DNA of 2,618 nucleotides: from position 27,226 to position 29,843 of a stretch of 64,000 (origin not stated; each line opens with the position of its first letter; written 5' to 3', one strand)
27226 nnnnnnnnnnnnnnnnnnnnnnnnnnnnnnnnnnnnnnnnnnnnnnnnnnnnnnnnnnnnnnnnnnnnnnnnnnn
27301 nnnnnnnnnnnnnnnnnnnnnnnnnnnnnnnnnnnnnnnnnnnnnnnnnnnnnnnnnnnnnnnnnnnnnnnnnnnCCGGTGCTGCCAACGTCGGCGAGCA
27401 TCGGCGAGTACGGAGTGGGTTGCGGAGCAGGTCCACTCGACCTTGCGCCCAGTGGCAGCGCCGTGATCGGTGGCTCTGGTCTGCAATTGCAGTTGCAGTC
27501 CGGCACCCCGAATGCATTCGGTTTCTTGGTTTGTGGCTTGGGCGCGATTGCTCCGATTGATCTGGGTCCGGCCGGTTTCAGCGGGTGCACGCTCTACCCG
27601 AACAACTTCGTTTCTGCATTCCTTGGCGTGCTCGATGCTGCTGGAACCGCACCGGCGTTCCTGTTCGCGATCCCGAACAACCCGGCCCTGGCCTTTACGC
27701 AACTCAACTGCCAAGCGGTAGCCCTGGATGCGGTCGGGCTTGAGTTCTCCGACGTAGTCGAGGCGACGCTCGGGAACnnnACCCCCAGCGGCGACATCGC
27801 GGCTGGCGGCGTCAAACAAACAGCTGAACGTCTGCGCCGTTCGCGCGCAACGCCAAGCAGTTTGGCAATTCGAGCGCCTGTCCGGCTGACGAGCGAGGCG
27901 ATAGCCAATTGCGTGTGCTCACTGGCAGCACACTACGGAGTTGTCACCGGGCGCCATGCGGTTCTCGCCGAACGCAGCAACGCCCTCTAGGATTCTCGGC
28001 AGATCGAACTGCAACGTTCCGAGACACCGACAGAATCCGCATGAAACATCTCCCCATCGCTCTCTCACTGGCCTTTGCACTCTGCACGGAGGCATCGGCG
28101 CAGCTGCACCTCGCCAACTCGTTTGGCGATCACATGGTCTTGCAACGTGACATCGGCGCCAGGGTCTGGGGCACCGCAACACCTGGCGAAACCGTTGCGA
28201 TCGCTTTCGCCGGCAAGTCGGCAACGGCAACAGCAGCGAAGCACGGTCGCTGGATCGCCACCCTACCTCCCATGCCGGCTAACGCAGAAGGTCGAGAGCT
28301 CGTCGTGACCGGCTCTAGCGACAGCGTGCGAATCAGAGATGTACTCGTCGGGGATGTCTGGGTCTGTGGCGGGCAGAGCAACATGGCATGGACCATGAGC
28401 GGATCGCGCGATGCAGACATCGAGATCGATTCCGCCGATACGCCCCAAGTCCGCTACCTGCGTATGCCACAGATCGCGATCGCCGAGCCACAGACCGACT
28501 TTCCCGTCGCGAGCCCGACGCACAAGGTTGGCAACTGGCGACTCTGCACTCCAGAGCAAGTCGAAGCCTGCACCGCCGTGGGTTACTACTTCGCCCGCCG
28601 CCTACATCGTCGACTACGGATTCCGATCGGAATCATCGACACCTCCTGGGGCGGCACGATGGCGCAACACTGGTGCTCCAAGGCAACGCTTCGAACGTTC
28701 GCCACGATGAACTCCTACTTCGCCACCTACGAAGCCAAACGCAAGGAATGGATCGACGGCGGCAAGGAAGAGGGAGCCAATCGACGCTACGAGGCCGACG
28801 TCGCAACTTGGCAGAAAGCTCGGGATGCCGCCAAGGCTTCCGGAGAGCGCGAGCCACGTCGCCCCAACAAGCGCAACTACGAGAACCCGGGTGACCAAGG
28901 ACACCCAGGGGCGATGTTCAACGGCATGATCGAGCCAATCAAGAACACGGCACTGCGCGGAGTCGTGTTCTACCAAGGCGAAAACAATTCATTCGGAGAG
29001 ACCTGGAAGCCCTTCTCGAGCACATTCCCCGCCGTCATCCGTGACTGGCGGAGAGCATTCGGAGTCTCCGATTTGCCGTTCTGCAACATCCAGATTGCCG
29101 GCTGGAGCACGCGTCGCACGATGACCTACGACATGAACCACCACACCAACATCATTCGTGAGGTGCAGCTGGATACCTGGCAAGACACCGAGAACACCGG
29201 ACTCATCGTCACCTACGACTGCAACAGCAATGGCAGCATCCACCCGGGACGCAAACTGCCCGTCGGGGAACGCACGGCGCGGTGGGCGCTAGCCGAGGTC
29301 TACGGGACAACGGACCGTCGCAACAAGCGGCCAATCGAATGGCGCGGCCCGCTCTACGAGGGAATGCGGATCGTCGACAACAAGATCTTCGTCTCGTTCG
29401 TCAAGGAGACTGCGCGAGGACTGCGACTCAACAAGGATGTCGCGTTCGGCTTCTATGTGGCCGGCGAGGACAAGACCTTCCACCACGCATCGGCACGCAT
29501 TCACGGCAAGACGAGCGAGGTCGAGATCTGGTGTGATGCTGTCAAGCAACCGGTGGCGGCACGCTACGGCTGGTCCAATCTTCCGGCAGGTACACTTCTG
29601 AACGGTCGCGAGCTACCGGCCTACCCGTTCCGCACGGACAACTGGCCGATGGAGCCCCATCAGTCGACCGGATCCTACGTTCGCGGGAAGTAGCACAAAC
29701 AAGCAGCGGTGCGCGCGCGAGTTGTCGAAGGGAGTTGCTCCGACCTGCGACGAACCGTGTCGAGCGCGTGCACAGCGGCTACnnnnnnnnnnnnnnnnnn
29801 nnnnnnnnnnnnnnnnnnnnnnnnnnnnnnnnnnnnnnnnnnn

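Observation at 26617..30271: Shared ~110-130 aa C-terminal module on four unrelated secreted proteins, including a module-only protein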

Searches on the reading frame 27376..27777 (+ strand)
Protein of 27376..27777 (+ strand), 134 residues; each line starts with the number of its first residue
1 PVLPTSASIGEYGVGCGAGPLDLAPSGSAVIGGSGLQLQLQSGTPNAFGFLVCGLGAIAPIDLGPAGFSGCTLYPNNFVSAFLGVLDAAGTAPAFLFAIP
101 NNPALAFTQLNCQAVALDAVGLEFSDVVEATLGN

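Call 7: find_homologous_proteins(query=window:27376-27777:+, max_evalue=0.01)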
Query seq(134 aa) (134 aa): 3 proteins with E <= 0.01 among 94 candidates.
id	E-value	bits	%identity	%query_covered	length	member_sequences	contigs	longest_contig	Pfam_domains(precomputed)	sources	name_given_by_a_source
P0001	1.1e-47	179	68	99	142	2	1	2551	-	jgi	-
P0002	1.4e-42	162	63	96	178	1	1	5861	-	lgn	-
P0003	8.2e-31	124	54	90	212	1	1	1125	-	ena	-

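Call 29: search_protein_representatives(alignment_id=A7)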
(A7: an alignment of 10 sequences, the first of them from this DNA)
Query: 10 sequences, 127 profile positions. Proteins with E-value up to 0.001 (for the whole library): 381; up to 1e-10: 31; up to 1e-30: 4. The best 150 are listed.
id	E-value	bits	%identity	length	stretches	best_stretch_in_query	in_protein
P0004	6.5e-39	149.3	-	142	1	1-126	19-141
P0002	9.7e-37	142.2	-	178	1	1-126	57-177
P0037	7.8e-34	132.8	-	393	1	1-126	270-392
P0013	1.2e-33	132.2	-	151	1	5-127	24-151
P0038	8.3e-29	116.6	-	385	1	1-126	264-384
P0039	2.4e-20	89.2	-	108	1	37-126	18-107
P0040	5.3e-20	88.1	-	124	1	14-127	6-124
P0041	1.6e-18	83.3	-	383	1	1-126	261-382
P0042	5.2e-16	75.2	-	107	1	34-126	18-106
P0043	4.0e-15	72.3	-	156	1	41-126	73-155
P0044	1.5e-14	70.5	-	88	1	44-127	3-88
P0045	3.1e-14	69.4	-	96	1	34-126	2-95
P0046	4.3e-14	69.0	-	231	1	51-127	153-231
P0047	6.8e-14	68.4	-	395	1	1-126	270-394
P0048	3.4e-13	66.1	-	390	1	1-125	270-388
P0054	2.4e-12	63.4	-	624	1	8-113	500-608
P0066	1.6e-10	57.5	-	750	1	1-126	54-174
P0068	6.3e-10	55.5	-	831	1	7-113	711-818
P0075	1.1e-08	51.5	-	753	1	1-113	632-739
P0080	3.2e-08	50.0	-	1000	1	9-120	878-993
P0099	6.0e-07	45.9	-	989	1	7-121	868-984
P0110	1.6e-06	44.6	-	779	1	1-113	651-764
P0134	4.2e-06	43.2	-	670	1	1-112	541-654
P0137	4.9e-06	43.0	-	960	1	1-126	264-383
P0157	1.1e-05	41.8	-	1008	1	8-113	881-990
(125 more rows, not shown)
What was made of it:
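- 381 cluster representatives at E <= 1e-3 among 1.84 billion proteins (call 29). 31 database representatives score at E <= 1e-10 among 1.84 billion proteins (call 29).
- Tried and rejected: The exhaustive HMMER search was needed (call 29).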

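Call 34: search_protein_families(library=pfam, alignment_id=A8, max_evalue=0.0001)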
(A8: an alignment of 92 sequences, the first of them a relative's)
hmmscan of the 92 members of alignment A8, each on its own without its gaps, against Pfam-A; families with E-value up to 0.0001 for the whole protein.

A. member 1, P0037 (393 aa): 1 family
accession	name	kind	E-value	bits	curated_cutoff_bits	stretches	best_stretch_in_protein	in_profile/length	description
PF13385.13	Laminin_G_3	-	9.1e-19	68.5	27.6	1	75-251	2-151/151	Concanavalin A-like lectin/glucanases superfamily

B. families by the number of members that match (of 92 scanned): 26 families (the first 25 are shown)
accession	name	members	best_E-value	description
PF13517.12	FG-GAP_3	15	1.8e-41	FG-GAP-like repeat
PF01839.29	FG-GAP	14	1.8e-25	FG-GAP repeat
PF13385.13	Laminin_G_3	14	9.1e-19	Concanavalin A-like lectin/glucanases superfamily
PF07593.17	UnbV_ASPIC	12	4.4e-23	ASPIC and UnbV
PF24681.1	Kelch_KLHDC2_KLHL20_DRC7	7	4e-28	KLHDC2/KLHL20/DRC7 Kelch-repeats domain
PF13418.12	Kelch_4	6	8.8e-17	Galactose oxidase, central domain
PF13415.12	Kelch_3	6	2e-15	Galactose oxidase, central domain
PF24981.1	Beta-prop_ATRN-LZTR1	5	1.5e-19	Attractin/LZTR1 beta-propeller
PF00246.29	Peptidase_M14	2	1.9e-63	Zinc carboxypeptidase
PF13964.12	Kelch_6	2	2.2e-07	Kelch motif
PF01344.31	Kelch_1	2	5.1e-06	Kelch motif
PF25275.1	Golvesin_C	1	2.9e-32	Golvesin C-terminal domain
PF00144.29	Beta-lactamase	1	1.9e-29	Beta-lactamase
PF18911.6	PKD_4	1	1.3e-17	PKD domain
PF00392.27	GntR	1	6.4e-15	Bacterial regulatory proteins, gntR family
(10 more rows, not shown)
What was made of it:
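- Carriers have diverse extracytoplasmic N-terminal parts: FG-GAP/ASPIC 15, LamG 14, Kelch 7, plus Peptidase_M14, S8, Beta-lactamase, FGE-sulfatase, Amidase_3, PKD, BNR and Golvesin_C (call 34). The cargo set is diverse and bears signal peptides (call 34).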

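Call 42: find_homologous_proteins(query=A9, max_evalue=0.001)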
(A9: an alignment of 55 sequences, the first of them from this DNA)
Query A9 (55 sequences) (134 aa, profile of the alignment): 12 proteins with E <= 0.001 among 8000 candidates.
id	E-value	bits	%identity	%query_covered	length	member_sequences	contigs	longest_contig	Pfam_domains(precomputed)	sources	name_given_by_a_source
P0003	3.6e-26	109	54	90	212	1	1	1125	-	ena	-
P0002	5.5e-26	109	63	96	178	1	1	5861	-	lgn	-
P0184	9.6e-25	105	73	99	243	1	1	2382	-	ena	-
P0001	3.7e-24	103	68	99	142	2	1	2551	-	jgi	-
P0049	1.3e-23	101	42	27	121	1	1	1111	-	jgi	jgi:hypothetical protein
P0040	2.3e-21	94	-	-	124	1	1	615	-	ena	-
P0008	5.1e-21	93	42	35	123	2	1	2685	-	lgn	-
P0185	1.8e-17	81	40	45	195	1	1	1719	PF07593.19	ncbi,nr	ncbi:MAG: ASPIC/UnbV domain-containing protein, partial [Planctomycetes bacterium]|nr:ASPIC/UnbV dom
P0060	2.0e-14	71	34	22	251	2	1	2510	PF07593.19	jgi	jgi:hypothetical protein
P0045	3.4e-11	61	37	61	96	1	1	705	-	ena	-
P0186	7.1e-9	53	34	35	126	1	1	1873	-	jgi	jgi:hypothetical protein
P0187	1.6e-7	49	36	44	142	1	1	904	-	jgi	-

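Call 44: list_cluster_members(proteins=[P0068, P0075, P0080, P0099, P0137, P0157, P0066, P0110, P0134, P0054])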
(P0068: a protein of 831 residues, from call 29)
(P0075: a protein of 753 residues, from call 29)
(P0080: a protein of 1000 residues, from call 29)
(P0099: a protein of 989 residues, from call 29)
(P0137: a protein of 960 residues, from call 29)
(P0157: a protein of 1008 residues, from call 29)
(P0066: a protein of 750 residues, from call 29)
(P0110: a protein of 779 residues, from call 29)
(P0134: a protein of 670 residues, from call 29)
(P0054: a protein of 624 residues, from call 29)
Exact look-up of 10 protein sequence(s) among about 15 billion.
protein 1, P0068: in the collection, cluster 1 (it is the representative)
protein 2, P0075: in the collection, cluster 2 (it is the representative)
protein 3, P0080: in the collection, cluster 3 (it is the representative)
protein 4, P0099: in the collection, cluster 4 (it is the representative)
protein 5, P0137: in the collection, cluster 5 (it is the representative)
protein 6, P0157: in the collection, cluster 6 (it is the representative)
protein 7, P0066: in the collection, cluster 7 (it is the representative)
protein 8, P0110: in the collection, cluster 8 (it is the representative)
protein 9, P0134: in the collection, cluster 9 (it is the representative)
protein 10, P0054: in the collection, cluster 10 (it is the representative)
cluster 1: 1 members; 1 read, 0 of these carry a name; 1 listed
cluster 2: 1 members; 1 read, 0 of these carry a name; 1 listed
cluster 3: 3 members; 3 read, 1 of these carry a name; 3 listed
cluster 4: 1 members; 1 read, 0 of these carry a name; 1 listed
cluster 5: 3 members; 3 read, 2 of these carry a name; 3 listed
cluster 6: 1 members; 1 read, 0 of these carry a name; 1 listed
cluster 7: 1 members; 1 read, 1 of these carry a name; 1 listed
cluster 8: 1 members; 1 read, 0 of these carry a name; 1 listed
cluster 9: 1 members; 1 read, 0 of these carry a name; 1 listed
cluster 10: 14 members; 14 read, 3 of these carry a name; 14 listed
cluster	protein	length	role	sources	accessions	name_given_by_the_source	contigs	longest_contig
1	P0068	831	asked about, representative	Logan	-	-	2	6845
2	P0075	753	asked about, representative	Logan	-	-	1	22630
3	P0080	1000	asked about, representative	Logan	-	-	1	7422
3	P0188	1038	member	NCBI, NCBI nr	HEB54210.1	MAG TPA: hypothetical protein ENI87_13235 [bacterium] | hypothetical protein [bacterium]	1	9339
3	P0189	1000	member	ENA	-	-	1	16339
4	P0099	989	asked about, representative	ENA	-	-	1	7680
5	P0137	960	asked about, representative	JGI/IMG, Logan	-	hypothetical protein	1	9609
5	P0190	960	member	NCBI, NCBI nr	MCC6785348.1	MAG: LamG domain-containing protein [Planctomycetes bacterium] | LamG domain-containing protein [Planctomycetota bacterium]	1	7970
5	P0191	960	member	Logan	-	-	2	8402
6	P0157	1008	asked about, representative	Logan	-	-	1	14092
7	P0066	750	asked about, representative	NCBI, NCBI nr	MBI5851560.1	MAG: hypothetical protein HZB39_11140, partial [Planctomycetes bacterium] | hypothetical protein [Planctomycetota bacterium]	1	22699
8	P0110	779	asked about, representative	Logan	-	-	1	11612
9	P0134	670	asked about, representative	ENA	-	-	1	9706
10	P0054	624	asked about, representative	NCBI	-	-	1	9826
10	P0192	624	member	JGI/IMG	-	hypothetical protein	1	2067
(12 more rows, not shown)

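Call 45: predict_structure(alignment_id=A9)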
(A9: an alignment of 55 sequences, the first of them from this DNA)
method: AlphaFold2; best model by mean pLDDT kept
length: 134 residues; sequences in the alignment: 55
mean_pLDDT: 92.9   pTM: 0.85
mean pLDDT of the five models: 92.9, 92.6, 92.5, 92.3, 91.2
residues with pLDDT >= 90: 116; 70-90: 11; 50-70: 4; < 50: 3
segments of 3 or more residues with pLDDT < 50: 2-4
pLDDT, mean of each block of 10 residues (from residue 1): 65 90 96 96 97 96 95 93 97 97 95 96 96 87
secondary structure, 60 per line:
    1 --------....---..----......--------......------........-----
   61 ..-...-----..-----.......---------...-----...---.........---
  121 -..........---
elements in order: E9-12 E22-27 E36-41 E48-55 E79-85 E95-97 E109-117 E122-131
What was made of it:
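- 27409..27777 (+): Module copy on protein B (type 1); stop codon at 27778..27780. AlphaFold2 model has pLDDT 92.9, pTM 0.85 and 8-9 beta strands (call 45).
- A confident autonomous fold: pLDDT 92.9, all-beta (call 45). The AlphaFold2 fold is confident (call 45).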

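Call 49: fold_search(model_id=the predicted structure, library=pdb)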
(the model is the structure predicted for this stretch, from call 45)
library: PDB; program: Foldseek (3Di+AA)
matches with E <= 10: 1027; with E <= 0.001: 0
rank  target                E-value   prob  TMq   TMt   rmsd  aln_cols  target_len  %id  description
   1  5cl2_B                5.8e-03  0.99  0.44  0.27   8.5       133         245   12  Crystal structure of Spo0M, sporulation control protein, from Bacillus subtilis. (released 2015-12-16)
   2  6pal_A                7.1e-03  0.98  0.38  0.16   7.7       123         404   10  Bacteroides uniformis endo-laminarinase BuGH158 from the beta(1,3)-glucan utilization locus (released 2020-04-01)
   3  2ag9_A                7.9e-03  0.99  0.45  0.39   7.0       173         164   11  Crystal Structure of the Y137S mutant of GM2-Activator Protein (released 2005-10-25)
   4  8xgl_A                1.3e-02  0.99  0.45  0.49   5.3       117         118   19  Structure of the Magnaporthe oryzae effector NIS1 (released 2024-09-18)
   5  8xgl_B                1.3e-02  0.99  0.44  0.46   5.4       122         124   17  Structure of the Magnaporthe oryzae effector NIS1 (released 2024-09-18)
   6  3t4a_A                1.3e-02  0.99  0.42  0.12   6.8       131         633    9  Structure of a truncated form of Staphylococcal Complement Inhibitor B bound to human C3c at 3.4 Angstrom resolution (released 2011-11-23)
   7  1g0d                  1.5e-02  0.99  0.43  0.12   6.8       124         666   11  CRYSTAL STRUCTURE OF RED SEA BREAM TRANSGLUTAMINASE (released 2001-05-23)
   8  3m7o_A                1.6e-02  0.28  0.25  0.25  14.1       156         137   13  Crystal structure of mouse MD-1 in complex with phosphatidylcholine (released 2010-06-09)
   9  2agc                  1.6e-02  0.80  0.36  0.31  13.0       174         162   11  Crystal Structure of mouse GM2- activator Protein (released 2005-10-25)
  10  9blp                  1.7e-02  0.93  0.35  0.34   8.1       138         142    9  T450S mutant of repeat domain 2 from Clostridium perfringens adhesin CPE0147 with intramolecular ester bond (released 2025-05-07)
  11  9sv8_B                1.9e-02  0.97  0.44  0.12   7.9       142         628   11  Herpes simplex virus 2 delta28-73 glycoprotein C ectodomain in complex with C3b (released 2025-12-10)
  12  9blo_A                1.9e-02  0.92  0.35  0.34   8.1       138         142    9  T450C mutant of repeat domain 2 from Clostridium perfringens adhesin CPE0147 without intramolecular ester bond (released 2025-05-07)
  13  8uin_A                2.4e-02  0.99  0.49  0.13   6.9       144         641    9  Structure of the C3bBb-albicin complex (released 2024-05-08)
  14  2n80_MODEL_1_B        2.4e-02  0.84  0.38  0.31  11.1       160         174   10  p75NTR DD:RhoGDI (released 2015-12-23)
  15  8eok_G                2.5e-02  0.97  0.42  0.12   6.9       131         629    9  Structure of the C3bB proconvertase in complex with lufaxin and factor Xa (released 2023-08-30)
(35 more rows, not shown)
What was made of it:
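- The beta-sandwich fold is typical of CBMs, and PDB neighbours include Ig-like accessory domains of glycoside hydrolases such as 6pal (call 49).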

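Call 57: search_protein_families(library=pfam, alignment_id=A9, max_evalue=1)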
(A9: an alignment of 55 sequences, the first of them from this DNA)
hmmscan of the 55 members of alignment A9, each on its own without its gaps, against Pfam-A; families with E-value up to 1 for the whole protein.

A. member 1, seq(134 aa): 0 families

B. families by the number of members that match (of 55 scanned): 5 families
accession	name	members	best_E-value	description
PF12195.14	End_beta_barrel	1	0.025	Beta barrel domain of bacteriophage endosialidase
PF09866.14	DUF2093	1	0.25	Uncharacterized protein conserved in bacteria (DUF2093)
PF23710.1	DUF7155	1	0.38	Family of unknown function (DUF7155)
PF05277.18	DUF726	1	0.45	Protein of unknown function (DUF726)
PF02775.26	TPP_enzyme_C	1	0.65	Thiamine pyrophosphate enzyme, C-terminal TPP binding domain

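Call 58: search_protein_families(library=ncbifam, alignment_id=A9, max_evalue=1)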
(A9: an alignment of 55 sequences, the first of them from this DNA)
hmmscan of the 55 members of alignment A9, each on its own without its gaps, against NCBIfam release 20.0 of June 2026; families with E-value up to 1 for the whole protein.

A. member 1, seq(134 aa): 0 families

B. families by the number of members that match (of 55 scanned): 6 families
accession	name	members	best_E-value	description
NF048002.1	spike_base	1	0.0069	spike base protein, RCAP_Rcc01079 family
NF002335.0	PRK01294.1-3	1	0.046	lipase secretion chaperone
NF041162.2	encap_f2a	1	0.11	family 2A encapsulin nanocompartment shell protein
NF010796.0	PRK14200.1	1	0.13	fluoride efflux transporter CrcB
NF002333.0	PRK01294.1-1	1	0.39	lipase secretion chaperone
NF011283.0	PRK14693.1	1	0.46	hypothetical protein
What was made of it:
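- None of 55 members matches any Pfam or NCBIfam model at E <= 1, so the T9SS sorting-domain models in those libraries are not matched either (calls 57, 58).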

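Call 59: search_solved_structures(query=A9, max_evalue=10)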
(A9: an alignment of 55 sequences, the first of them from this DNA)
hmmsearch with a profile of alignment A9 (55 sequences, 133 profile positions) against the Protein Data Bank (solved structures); distinct sequences matched with E-value up to 10: 2.
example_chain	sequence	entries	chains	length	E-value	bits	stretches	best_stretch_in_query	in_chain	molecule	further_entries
8y4c_L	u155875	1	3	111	0.62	13.1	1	10-52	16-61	XGv280 Light chain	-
7wrz_L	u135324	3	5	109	0.71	13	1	11-61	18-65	BD55-5840L | Light chain of Fab BD55-5840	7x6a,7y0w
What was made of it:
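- On Carbohydrate-binding modules: No PDB sequence hit below E = 0.6 (call 59).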

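Call 89: find_encoding_contigs(protein=P0002, flank=6000, max_places=3)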
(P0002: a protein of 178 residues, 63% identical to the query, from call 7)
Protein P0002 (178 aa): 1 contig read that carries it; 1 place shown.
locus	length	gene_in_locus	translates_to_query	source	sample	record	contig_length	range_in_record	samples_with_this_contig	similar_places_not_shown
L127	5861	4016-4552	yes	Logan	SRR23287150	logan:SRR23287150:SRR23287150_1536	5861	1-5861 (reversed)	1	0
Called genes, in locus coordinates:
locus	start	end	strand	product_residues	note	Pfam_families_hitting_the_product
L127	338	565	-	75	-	PF01638:HxlR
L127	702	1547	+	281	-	PF00378:ECH_1, PF16113:ECH_2 (weak)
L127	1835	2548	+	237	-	PF08856:DUF1826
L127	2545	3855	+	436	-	PF02492:cobW, PF07683:CobW_C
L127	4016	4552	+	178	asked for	-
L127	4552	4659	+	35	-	-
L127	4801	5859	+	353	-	?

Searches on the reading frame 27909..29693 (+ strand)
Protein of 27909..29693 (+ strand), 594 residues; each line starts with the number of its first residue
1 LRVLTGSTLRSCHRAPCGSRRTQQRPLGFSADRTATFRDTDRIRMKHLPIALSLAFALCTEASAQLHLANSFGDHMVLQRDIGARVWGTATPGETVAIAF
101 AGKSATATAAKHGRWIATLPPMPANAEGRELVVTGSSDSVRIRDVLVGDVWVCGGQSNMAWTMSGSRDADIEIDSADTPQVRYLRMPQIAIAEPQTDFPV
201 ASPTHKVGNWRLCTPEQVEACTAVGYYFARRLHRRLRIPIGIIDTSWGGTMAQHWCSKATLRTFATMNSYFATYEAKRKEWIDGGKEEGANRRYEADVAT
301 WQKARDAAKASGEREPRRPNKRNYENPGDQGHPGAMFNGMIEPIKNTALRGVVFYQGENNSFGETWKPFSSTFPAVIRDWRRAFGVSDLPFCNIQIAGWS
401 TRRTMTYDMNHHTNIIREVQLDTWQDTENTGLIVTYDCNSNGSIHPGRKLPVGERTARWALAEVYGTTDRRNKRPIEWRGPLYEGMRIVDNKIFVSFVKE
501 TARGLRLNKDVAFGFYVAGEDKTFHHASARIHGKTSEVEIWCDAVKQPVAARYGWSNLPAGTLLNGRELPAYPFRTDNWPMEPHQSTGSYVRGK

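Call 28: search_protein_families(library=pfam, proteins=[window:27909-29693:+], max_evalue=0.001)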
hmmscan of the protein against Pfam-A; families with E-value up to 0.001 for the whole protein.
window:27909-29693:+ (594 aa): 1 family
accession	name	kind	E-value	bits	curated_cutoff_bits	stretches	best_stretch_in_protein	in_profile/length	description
PF03629.24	SASA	-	8.5e-15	55.4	24.8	2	335-445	103-207/226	Carbohydrate esterase, sialic acid-specific acetylesterase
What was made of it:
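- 28041..29693 (+): SASA-family esterase gene between B and D; context only, not part of the feature. Pfam PF03629, E = 8.5e-15 (call 28).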
